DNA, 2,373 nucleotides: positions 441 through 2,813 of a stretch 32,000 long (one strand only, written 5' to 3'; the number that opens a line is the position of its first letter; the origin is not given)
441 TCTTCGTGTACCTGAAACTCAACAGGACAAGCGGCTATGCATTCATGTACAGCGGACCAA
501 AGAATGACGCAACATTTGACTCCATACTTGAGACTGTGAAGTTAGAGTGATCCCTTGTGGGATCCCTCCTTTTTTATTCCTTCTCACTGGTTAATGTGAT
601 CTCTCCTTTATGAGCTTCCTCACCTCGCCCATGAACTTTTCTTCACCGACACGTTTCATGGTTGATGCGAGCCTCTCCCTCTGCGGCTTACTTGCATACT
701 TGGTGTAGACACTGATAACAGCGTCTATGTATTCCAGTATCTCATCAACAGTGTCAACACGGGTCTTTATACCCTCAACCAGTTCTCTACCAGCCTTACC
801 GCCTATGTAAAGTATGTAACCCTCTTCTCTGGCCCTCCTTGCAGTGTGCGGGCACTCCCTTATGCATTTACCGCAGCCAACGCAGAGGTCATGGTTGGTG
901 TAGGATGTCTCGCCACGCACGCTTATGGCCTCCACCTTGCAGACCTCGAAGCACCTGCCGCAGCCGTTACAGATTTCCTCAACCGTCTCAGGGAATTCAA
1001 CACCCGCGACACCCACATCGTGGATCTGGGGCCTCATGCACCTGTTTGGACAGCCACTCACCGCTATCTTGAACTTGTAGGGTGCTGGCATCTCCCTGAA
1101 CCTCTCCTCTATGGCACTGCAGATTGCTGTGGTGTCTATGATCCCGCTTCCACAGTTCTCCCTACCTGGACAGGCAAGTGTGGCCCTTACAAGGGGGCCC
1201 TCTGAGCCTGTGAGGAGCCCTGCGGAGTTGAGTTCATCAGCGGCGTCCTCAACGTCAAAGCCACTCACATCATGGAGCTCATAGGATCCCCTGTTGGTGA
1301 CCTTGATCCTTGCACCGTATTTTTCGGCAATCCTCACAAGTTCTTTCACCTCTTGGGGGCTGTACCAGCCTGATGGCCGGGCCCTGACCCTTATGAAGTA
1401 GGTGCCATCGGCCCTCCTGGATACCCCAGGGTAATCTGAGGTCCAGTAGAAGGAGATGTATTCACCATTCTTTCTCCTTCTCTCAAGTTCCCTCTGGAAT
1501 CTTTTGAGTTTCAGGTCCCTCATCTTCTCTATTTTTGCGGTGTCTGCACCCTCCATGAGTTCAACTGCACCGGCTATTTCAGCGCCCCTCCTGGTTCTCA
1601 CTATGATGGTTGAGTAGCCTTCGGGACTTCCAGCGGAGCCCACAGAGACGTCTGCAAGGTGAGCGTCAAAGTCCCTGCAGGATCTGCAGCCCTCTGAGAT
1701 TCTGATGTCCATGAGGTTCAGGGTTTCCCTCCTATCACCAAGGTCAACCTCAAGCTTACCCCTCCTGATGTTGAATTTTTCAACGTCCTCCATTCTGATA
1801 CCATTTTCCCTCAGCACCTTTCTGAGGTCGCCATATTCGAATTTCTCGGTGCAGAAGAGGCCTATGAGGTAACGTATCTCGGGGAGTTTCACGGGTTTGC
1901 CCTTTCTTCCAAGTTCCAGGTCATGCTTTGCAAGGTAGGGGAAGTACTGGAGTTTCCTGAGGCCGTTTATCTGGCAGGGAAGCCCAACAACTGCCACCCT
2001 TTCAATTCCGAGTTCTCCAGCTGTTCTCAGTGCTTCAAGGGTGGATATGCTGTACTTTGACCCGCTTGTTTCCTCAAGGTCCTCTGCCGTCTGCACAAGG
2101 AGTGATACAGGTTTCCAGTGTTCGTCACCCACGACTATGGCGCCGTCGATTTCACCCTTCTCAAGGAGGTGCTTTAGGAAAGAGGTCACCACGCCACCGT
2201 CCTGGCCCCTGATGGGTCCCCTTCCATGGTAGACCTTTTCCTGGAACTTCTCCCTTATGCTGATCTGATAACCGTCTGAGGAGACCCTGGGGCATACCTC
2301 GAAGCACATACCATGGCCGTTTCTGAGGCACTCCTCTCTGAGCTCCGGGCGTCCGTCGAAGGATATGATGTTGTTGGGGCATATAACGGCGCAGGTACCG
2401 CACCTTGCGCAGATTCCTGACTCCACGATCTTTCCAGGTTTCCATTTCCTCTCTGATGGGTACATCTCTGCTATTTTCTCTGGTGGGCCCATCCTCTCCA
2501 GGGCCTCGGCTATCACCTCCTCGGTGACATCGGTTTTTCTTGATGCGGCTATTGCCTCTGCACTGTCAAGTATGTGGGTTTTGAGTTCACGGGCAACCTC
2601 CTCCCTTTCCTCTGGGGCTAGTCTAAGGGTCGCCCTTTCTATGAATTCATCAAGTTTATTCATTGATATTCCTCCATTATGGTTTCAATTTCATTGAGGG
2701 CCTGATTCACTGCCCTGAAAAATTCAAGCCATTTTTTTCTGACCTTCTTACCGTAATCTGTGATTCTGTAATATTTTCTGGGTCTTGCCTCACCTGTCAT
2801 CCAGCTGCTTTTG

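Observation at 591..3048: PadR operon in which the usual PadR partner module appears fused to the N-terminus of F420-dependent sulfite reductase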

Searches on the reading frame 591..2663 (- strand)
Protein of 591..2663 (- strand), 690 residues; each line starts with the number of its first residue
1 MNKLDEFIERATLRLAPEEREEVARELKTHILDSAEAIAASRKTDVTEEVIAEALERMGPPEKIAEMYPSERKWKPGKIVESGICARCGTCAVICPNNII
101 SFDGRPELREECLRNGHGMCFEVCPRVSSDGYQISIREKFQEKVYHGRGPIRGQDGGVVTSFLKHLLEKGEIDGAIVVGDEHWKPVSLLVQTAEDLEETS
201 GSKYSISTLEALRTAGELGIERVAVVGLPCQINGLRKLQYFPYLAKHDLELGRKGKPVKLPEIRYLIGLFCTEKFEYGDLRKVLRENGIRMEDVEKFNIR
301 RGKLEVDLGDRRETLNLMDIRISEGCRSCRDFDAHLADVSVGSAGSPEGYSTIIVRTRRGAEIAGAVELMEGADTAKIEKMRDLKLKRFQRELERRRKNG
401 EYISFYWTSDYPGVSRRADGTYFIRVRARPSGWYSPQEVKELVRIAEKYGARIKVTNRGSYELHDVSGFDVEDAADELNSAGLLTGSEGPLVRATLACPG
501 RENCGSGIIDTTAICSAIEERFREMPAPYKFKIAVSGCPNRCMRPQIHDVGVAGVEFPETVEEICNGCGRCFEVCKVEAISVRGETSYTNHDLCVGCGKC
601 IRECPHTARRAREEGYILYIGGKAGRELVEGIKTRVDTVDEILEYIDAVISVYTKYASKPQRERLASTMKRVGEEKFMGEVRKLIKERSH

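Call 3: search_protein_families(library=pfam, proteins=[window:591-2663:-], max_evalue=1)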
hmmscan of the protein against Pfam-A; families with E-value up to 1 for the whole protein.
window:591-2663:- (690 aa): 23 families
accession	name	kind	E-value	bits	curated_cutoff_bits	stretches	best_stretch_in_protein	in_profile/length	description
PF04432.18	FrhB_FdhB_C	-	3e-37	128.2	23.3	1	221-368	2-137/150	Coenzyme F420 hydrogenase/dehydrogenase, beta subunit C terminus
PF01077.27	NIR_SIR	-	4.9e-36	124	27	1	489-684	2-153/158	Nitrite and sulphite reductase 4Fe-4S domain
PF04422.18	FrhB_FdhB_N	-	3e-18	66.2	22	1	152-210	14-74/78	Coenzyme F420 hydrogenase/dehydrogenase, beta subunit N-term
PF12837.12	Fer4_6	-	2.4e-13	49.7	25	3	557-580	1-24/24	4Fe-4S binding domain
PF03460.22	NIR_SIR_ferr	-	3e-12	46.5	24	1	418-480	4-68/69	Nitrite/Sulfite reductase ferredoxin-like half domain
PF00037.32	Fer4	-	8.3e-12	44.8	21.1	3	590-608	4-22/24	4Fe-4S binding domain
PF12838.12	Fer4_7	-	2e-10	41.4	27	3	565-608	2-52/52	4Fe-4S dicluster domain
PF25160.1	LdpA_Fe-S-bd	-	5.9e-10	39.2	27.6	2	538-583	1-46/49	LdpA Fe-S cluster-binding domain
PF14697.11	Fer4_21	-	2.3e-08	34.5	35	3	562-606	5-53/59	4Fe-4S dicluster domain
PF22564.2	HAAS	-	3e-08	34.3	27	1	10-66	8-54/55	HAAS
PF13237.11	Fer4_10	-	9.5e-08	32.3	25.5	2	562-605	6-53/53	4Fe-4S dicluster domain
PF12797.12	Fer4_2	-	9.5e-08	32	24.5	3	559-576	4-21/22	4Fe-4S binding domain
PF13187.11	Fer4_9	-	3.8e-07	30.5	27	4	565-607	2-50/52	4Fe-4S dicluster domain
PF13183.11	Fer4_8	-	2.4e-06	28.4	27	2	592-616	3-28/68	4Fe-4S dicluster domain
PF13484.11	Fer4_16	-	2.3e-05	25.5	30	3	594-612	2-20/66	4Fe-4S double cluster binding domain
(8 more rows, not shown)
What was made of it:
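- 591..2447 (-): Group I Fsr catalytic body (aa 73-690 plus stop): ferredoxin domain, F420H2 oxidase domain, and sirohaem sulfite reductase domain with an inserted ferredoxin. Matches Pfam FrhB_FdhB_N/C, NIR_SIR_ferr, NIR_SIR and Fer4 (call 3).
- On Group I Fsr (F420-dependent sulfite reductase): Pfam FrhB_FdhB_N/C, NIR_SIR_ferr, NIR_SIR and Fer4 (call 3).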

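Call 4: search_protein_families(library=ncbifam, proteins=[window:591-2663:-], max_evalue=1)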
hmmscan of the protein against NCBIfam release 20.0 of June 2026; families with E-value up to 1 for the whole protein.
window:591-2663:- (690 aa): 91 families (the best 25 are shown)
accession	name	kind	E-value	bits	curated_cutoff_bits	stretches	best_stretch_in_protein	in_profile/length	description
NF006807.0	PRK09325.1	subfamily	4.3e-53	180.2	269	1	152-381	23-249/283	coenzyme F420-reducing hydrogenase subunit beta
TIGR03289.1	frhB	equivalog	7.4e-45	153.1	331.5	1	153-366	21-231/275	coenzyme F420 hydrogenase subunit beta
NF040616.1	F420_dehyd_FpoF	exception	1.6e-37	129.3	475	1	78-374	6-304/337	F420H2 dehydrogenase subunit FpoF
NF006808.0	PRK09326.1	equivalog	5.6e-36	124.1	444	1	78-372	7-303/341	F420H2 dehydrogenase subunit F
TIGR02912.1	sulfite_red_C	equivalog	4.5e-27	94.9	324.1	1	420-641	19-251/314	sulfite reductase subunit C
TIGR02064.1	dsrA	equivalog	3.3e-21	75.6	392.85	1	422-681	82-366/402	dissimilatory-type sulfite reductase subunit alpha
TIGR02066.1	dsrB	equivalog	1.4e-19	70.3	341.5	1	415-682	24-312/341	dissimilatory-type sulfite reductase subunit beta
TIGR02374.1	nitri_red_nirB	equivalog_domain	1.6e-19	69.9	578.35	2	418-556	556-694/794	nitrite reductase large subunit NirB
NF011565.0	PRK14989.1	subfamily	5.8e-16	57.7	883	2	417-556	560-699/847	nitrite reductase large subunit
TIGR03294.1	FrhG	equivalog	5.3e-15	55.8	245.5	2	78-133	169-224/228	coenzyme F420 hydrogenase subunit gamma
NF038196.1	ferrodoxin_EFR1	subfamily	1.4e-14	54.7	75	2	560-608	181-228/242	EFR1 family ferrodoxin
NF007125.0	PRK09566.1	equivalog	2.5e-13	49.3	594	1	374-556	275-456/513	ferredoxin--nitrite reductase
TIGR02435.1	CobG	equivalog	3.9e-11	42.6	234.8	2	479-555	312-384/388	precorrin-3B synthase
NF043069.1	T4HPD_activ_SAM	equivalog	1.4e-10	41.1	425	2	536-610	25-98/299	trans-4-hydroxy-L-proline dehydratase activase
NF010029.0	PRK13504.1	equivalog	2.7e-10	39.2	457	1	386-555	328-502/575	NADPH-dependent assimilatory sulfite reductase hemoprotein subunit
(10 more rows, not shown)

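Call 5: search_solved_structures(query=window:591-2663:-, show_alignments=2)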
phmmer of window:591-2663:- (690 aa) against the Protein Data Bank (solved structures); distinct sequences matched with E-value up to 0.001: 48.
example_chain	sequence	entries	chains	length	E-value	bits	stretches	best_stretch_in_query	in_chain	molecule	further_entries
7np8_A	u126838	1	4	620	2.3e-296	988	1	73-687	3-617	Coenzyme F420-dependent sulfite reductase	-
7npa_A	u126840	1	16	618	1.7e-285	952.1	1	73-687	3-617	Coenzyme F420-dependent sulfite reductase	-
9tn7_A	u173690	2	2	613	8.4e-254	847.3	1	73-681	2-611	Coenzyme F420 hydrogenase/dehydrogenase beta subunit domain protein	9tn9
8riu_B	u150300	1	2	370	1.5e-47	165.7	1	78-396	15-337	Coenzyme F420 hydrogenase/dehydrogenase, beta subunit C terminus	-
8rja_E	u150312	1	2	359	3.4e-40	141.4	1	78-367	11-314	Coenzyme F420 hydrogenase/dehydrogenase, beta subunit C terminus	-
3zfs_C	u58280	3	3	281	8.3e-39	136.8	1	153-381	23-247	F420-REDUCING HYDROGENASE, SUBUNIT BETA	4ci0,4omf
9r51_B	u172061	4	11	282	1.7e-33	119.2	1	153-383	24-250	F420-reducing [NiFe]-hydrogenase from Methanothermococcus thermolithotrophicus subunit bet | F420-reducing [NiFe]-hydrogenase from Methanothermococcus thermolit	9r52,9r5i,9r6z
6qgr_B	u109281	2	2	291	2e-33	119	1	152-399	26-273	Coenzyme F420 hydrogenase subunit beta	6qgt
6qii_B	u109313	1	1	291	2.3e-33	118.8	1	152-399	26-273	Coenzyme F420 hydrogenase subunit beta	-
3b0h_A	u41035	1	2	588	7.8e-13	51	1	373-555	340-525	Nitrite reductase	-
2akj_A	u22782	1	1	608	9.2e-13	50.7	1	376-567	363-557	Ferredoxin--nitrite reductase, chloroplast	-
3b0l_A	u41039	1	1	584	3.4e-12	48.8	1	378-555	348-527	Nitrite reductase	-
3mm5_A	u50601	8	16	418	5.1e-12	48.3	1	424-678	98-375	Sulfite reductase, dissimilatory-type subunit alpha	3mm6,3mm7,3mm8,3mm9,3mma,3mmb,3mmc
3vlx_A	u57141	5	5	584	5.2e-12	48.2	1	378-555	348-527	Nitrite reductase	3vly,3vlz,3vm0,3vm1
3b0j_A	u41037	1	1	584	6.4e-12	47.9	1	378-555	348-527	Nitrite reductase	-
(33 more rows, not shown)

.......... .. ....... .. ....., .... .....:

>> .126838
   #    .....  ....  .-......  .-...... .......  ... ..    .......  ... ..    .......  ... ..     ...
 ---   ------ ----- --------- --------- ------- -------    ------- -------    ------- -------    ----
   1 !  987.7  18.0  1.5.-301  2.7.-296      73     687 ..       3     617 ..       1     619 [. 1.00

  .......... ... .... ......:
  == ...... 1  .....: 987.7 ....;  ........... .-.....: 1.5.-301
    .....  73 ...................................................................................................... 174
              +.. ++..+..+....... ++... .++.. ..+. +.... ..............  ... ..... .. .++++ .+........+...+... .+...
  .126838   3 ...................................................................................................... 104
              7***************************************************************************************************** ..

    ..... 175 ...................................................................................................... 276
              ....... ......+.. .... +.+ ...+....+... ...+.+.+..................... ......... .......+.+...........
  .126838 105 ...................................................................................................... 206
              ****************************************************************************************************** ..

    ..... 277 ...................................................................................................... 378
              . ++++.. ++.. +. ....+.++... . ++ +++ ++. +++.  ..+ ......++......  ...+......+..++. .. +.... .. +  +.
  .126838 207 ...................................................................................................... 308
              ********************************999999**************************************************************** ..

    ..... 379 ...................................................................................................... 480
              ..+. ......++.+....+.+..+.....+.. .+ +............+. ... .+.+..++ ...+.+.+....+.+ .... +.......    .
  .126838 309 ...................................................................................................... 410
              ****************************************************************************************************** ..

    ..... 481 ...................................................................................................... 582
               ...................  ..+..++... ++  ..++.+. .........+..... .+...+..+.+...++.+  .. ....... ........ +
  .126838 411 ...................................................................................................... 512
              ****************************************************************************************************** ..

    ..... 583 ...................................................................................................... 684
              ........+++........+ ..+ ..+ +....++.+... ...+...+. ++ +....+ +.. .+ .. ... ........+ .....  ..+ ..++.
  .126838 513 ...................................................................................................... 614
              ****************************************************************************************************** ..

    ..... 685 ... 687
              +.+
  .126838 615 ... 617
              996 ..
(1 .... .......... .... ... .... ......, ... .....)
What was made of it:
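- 591..2447 (-): Aligns with 7NP8 (E 2.3e-296) and 7NPA over residues 73-687 (call 5).
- On HAAS-PadR dyad: HAAS is residues 1-67, followed by the enzyme body (calls 3, 5).
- On Group I Fsr (F420-dependent sulfite reductase): End-to-end alignment with 7NP8 and 7NPA (call 5).
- Checked: The solved Fsr structures 7NP8 and 7NPA align from query residue 73 to their residue 3, so about 72 residues (nt 2448-2663) are extra (call 5).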

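Call 6: find_homologous_proteins(query=window:591-2663:-, max_evalue=1e-20)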
Query window:591-2663:- (690 aa): 146 proteins with E <= 1e-20 among 8000 candidates; the best 120 are listed.
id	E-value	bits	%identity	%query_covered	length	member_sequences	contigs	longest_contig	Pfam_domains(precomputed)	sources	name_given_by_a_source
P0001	0.0e+0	1453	92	100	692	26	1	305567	PF14697.12,PF01077.28,PF04432.19,PF12837.13,PF03460.23,PF12838.13,PF22564.3,PF12797.13,PF04422.19,PF00037.33,PF25160.2,PF13237.12,PF13183.12,PF13187.12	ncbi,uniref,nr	ncbi:Coenzyme F420 hydrogenase/dehydrogenase, beta subunit C-terminal domain [Methanothermobacter sp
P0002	0.0e+0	1191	74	100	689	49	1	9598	PF14697.12,PF01077.28,PF04432.19,PF12837.13,PF03460.23,PF12838.13,PF22564.3,PF12800.13,PF12797.13,PF04422.19,PF00037.33,PF25160.2,PF13237.12,PF13183.12,PF13187.12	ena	-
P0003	0.0e+0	1163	70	99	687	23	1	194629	PF14697.12,PF17179.10,PF01077.28,PF04432.19,PF12837.13,PF03460.23,PF12838.13,PF22564.3,PF12800.13,PF12797.13,PF04422.19,PF00037.33,PF25160.2,PF13237.12,PF13183.12,PF13187.12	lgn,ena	-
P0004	0.0e+0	1156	70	99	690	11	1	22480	PF14697.12,PF17179.10,PF01077.28,PF04432.19,PF12837.13,PF03460.23,PF12838.13,PF22564.3,PF12800.13,PF12797.13,PF04422.19,PF00037.33,PF25160.2,PF13237.12,PF13183.12,PF13187.12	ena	-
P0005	0.0e+0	1152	70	99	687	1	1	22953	PF14697.12,PF17179.10,PF01077.28,PF04432.19,PF12837.13,PF03460.23,PF12838.13,PF22564.3,PF12800.13,PF12797.13,PF04422.19,PF00037.33,PF25160.2,PF13237.12,PF13183.12,PF13187.12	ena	-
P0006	0.0e+0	1134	68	99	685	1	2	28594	PF14697.12,PF17179.10,PF01077.28,PF04432.19,PF12837.13,PF03460.23,PF12838.13,PF22564.3,PF13534.12,PF12800.13,PF12797.13,PF04422.19,PF00037.33,PF25160.2,PF13237.12,PF13183.12,PF13187.12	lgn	-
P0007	0.0e+0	1116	67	99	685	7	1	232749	PF14697.12,PF01077.28,PF04432.19,PF12837.13,PF03460.23,PF12838.13,PF22564.3,PF13534.12,PF12800.13,PF12797.13,PF04422.19,PF00037.33,PF25160.2,PF13237.12,PF13183.12,PF13187.12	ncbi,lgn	ncbi:MAG: Coenzyme F420 hydrogenase/dehydrogenase, beta subunit C-terminal domain [Methanobacterium 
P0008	0.0e+0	1097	66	99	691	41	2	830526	PF14697.12,PF17179.10,PF01077.28,PF04432.19,PF12837.13,PF03460.23,PF12838.13,PF13534.12,PF12800.13,PF12797.13,PF04422.19,PF00037.33,PF25160.2,PF13237.12,PF13183.12,PF13187.12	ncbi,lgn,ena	-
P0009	0.0e+0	1094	65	99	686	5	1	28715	PF14697.12,PF17179.10,PF01077.28,PF04432.19,PF12837.13,PF03460.23,PF12838.13,PF22564.3,PF13534.12,PF12800.13,PF12797.13,PF04422.19,PF00037.33,PF25160.2,PF13237.12,PF13183.12,PF13187.12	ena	-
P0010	0.0e+0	1091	66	99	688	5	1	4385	PF14697.12,PF17179.10,PF01077.28,PF04432.19,PF12837.13,PF03460.23,PF12838.13,PF22564.3,PF12800.13,PF12797.13,PF04422.19,PF00037.33,PF25160.2,PF13237.12,PF13183.12,PF13187.12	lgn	-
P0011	0.0e+0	1080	62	100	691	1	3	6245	PF14697.12,PF01077.28,PF04432.19,PF12837.13,PF03460.23,PF12838.13,PF13534.12,PF12800.13,PF12797.13,PF04422.19,PF00037.33,PF25160.2,PF13237.12,PF13183.12,PF13187.12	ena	-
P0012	8.1e-296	1001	67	89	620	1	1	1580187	PF14697.12,PF01077.28,PF04432.19,PF12837.13,PF03460.23,PF12838.13,PF12800.13,PF12797.13,PF04422.19,PF00037.33,PF25160.2,PF13237.12,PF13187.12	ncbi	ncbi:coenzyme F420-dependent sulfite reductase [Methanocaldococcus sp. 16A]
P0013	8.7e-296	1001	67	89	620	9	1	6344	PF14697.12,PF01077.28,PF04432.19,PF12837.13,PF03460.23,PF12838.13,PF12800.13,PF12797.13,PF04422.19,PF00037.33,PF25160.2,PF13237.12,PF13187.12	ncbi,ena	-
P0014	1.5e-294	997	66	89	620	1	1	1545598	PF14697.12,PF01077.28,PF04432.19,PF12837.13,PF03460.23,PF12838.13,PF12800.13,PF12797.13,PF04422.19,PF00037.33,PF25160.2,PF13237.12,PF13187.12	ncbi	ncbi:coenzyme F420-dependent sulfite reductase [Methanocaldococcus sp. 28A]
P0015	2.6e-293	993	66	89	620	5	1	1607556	PF14697.12,PF01077.28,PF04432.19,PF12837.13,PF03460.23,PF12838.13,PF12800.13,PF12797.13,PF04422.19,PF00037.33,PF25160.2,PF13237.12,PF13187.12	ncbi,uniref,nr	ncbi:nitrite and sulphite reductase 4Fe-4S region [Methanocaldococcus bathoardescens]|uniref:Nitrite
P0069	1.7e-247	841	52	99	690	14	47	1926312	PF14697.12,PF01077.28,PF04432.19,PF12837.13,PF03460.23,PF13484.12,PF12838.13,PF12800.13,PF12797.13,PF04422.19,PF00037.33,PF25160.2,PF13237.12,PF13183.12,PF13187.12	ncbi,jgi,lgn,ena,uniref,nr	ncbi:Coenzyme F420 hydrogenase/dehydrogenase, beta subunit C-terminal domain [Methanosphaera sp.]|jg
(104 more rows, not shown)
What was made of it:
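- On Group I Fsr (F420-dependent sulfite reductase): Inferred from about 66-67% identity to close Methanocaldococcus homologues of the characterised enzymes (calls 5, 6).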

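Call 10: find_related_loci(query=A1, collection=genome_contigs, flank=4000)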
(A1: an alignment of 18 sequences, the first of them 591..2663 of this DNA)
Query A1 (690 aa) in genome_contigs; peptide patterns used: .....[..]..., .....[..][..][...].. (x = any residue, [..] = any of these).
447 stretches matched a pattern; 175 encode a relative of the query (tblastn E <= 1e-3); the best 80 are kept; 79 distinct loci.
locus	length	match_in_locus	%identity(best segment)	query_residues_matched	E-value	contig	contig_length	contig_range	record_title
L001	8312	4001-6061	92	1-687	0e+0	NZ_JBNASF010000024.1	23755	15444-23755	MAG: Methanothermobacter sp. isolate Kamch4336-1-MF-09 bin8_IDBA_re-assembly_contigs.fa-24, whole genome shotgun sequenc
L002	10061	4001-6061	66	4-685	0e+0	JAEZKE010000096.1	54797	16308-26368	MAG: Methanobacteriota archaeon isolate OH_CDB_265 k127_1063028, whole genome shotgun sequence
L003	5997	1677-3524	67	74-689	0e+0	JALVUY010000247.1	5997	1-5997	MAG: Methanocaldococcaceae archaeon isolate M10_maxbin2_scaf2bin.148 M10_NODE_8625_length_5997_cov_2.271550, whole genom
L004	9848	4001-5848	67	74-689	0e+0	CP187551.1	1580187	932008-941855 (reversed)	Methanocaldococcus sp. 16A chromosome, complete genome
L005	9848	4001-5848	66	74-689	0e+0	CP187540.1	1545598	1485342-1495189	Methanocaldococcus sp. 28A chromosome, complete genome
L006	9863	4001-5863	65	69-687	0e+0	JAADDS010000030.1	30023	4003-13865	MAG: Methanococci archaeon isolate L_MetaBat.10 contig-127_1085, whole genome shotgun sequence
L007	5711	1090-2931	65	74-687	0e+0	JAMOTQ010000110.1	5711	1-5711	MAG: Methanocaldococcus sp. isolate 4571-419_metabat2_scaf2bin.033 4571-419_scaffold_3556_c1, whole genome shotgun seque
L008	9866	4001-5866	63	61-687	0e+0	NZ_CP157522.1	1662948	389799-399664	Methanothermococcus sp. Ax23 chromosome, complete genome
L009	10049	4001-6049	67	3-686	0e+0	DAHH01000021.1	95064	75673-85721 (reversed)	MAG TPA_asm: Methanobacterium sp. UBA410 UBA410_contig_1482, whole genome shotgun sequence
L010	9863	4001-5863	59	63-685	0e+0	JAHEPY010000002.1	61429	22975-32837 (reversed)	Methanothermococcus sp. SCGC AD-155-M21 Ga0127417_1017, whole genome shotgun sequence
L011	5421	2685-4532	59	73-685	0e+0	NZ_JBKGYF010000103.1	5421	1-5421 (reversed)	MAG: Methanohalobium sp. isolate C1M08_23 NODE_11838_length_5421_cov_9.640142, whole genome shotgun sequence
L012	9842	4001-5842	60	78-690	0e+0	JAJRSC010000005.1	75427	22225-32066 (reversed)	MAG: archaeon isolate Dive100_bin4.136 k141_224447, whole genome shotgun sequence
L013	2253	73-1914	60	73-684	0e+0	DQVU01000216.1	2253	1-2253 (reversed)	MAG TPA_asm: Methanothermococcus okinawensis isolate SZUA-1532 k95_129863, whole genome shotgun sequence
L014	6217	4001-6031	53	4-681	0e+0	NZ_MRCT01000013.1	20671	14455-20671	Methanobrevibacter sp. 87.7 contig13, whole genome shotgun sequence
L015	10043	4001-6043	53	2-683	0e+0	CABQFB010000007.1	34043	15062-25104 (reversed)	MAG TPA_asm: uncultured Methanobrevibacter sp. isolate MGYG-HGUT-00522 genome assembly, contig: GUT_GENOME014311_7, whol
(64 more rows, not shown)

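Call 31: find_encoding_contigs(protein=P0008, flank=4000, max_places=3)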
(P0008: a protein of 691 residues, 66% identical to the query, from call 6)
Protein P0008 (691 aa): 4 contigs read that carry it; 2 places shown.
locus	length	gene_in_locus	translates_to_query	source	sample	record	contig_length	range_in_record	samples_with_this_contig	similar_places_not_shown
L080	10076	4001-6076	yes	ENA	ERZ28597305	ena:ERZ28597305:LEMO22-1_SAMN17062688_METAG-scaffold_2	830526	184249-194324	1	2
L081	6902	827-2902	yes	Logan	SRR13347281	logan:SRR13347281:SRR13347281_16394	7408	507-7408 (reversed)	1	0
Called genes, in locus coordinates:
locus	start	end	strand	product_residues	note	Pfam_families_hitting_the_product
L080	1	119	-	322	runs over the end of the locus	PF00515:TPR_1 (weak), PF14559:TPR_19 (weak), PF13424:TPR_12 (weak), PF12895:ANAPC3 (weak), PF25062:ARM_TT21_N (weak), PF00515:TPR_1 (weak), PF13414:TPR_11 (weak), PF13414:TPR_11, +22 more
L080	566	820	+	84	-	-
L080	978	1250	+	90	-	PF01918:Alba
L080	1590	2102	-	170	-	-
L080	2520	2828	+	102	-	-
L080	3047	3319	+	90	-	PF01918:Alba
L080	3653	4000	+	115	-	PF03551:PadR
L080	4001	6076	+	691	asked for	PF04422:FrhB_FdhB_N, PF04432:FrhB_FdhB_C, PF03460:NIR_SIR_ferr, PF01077:NIR_SIR, PF00037:Fer4 (weak), PF12837:Fer4_6 (weak), PF13237:Fer4_10 (weak), PF14697:Fer4_21 (weak), +8 more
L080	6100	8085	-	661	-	PF00989:PAS, PF08448:PAS_4 (weak), PF13426:PAS_9, PF08447:PAS_3, PF00512:HisKA, PF02518:HATPase_c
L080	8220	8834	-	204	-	PF09892:DUF2119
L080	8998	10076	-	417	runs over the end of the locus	PF05221:AdoHcyase, PF02826:2-Hacid_dh_C, PF00670:AdoHcyase_NAD, PF07991:KARI_N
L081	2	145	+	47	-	?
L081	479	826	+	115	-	PF03551:PadR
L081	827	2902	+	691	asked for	PF04422:FrhB_FdhB_N, PF04432:FrhB_FdhB_C, PF03460:NIR_SIR_ferr, PF01077:NIR_SIR, PF00037:Fer4 (weak), PF12837:Fer4_6 (weak), PF13237:Fer4_10 (weak), PF14697:Fer4_21 (weak), +8 more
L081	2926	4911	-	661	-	PF00989:PAS, PF08448:PAS_4 (weak), PF13426:PAS_9, PF08447:PAS_3, PF00512:HisKA, PF02518:HATPase_c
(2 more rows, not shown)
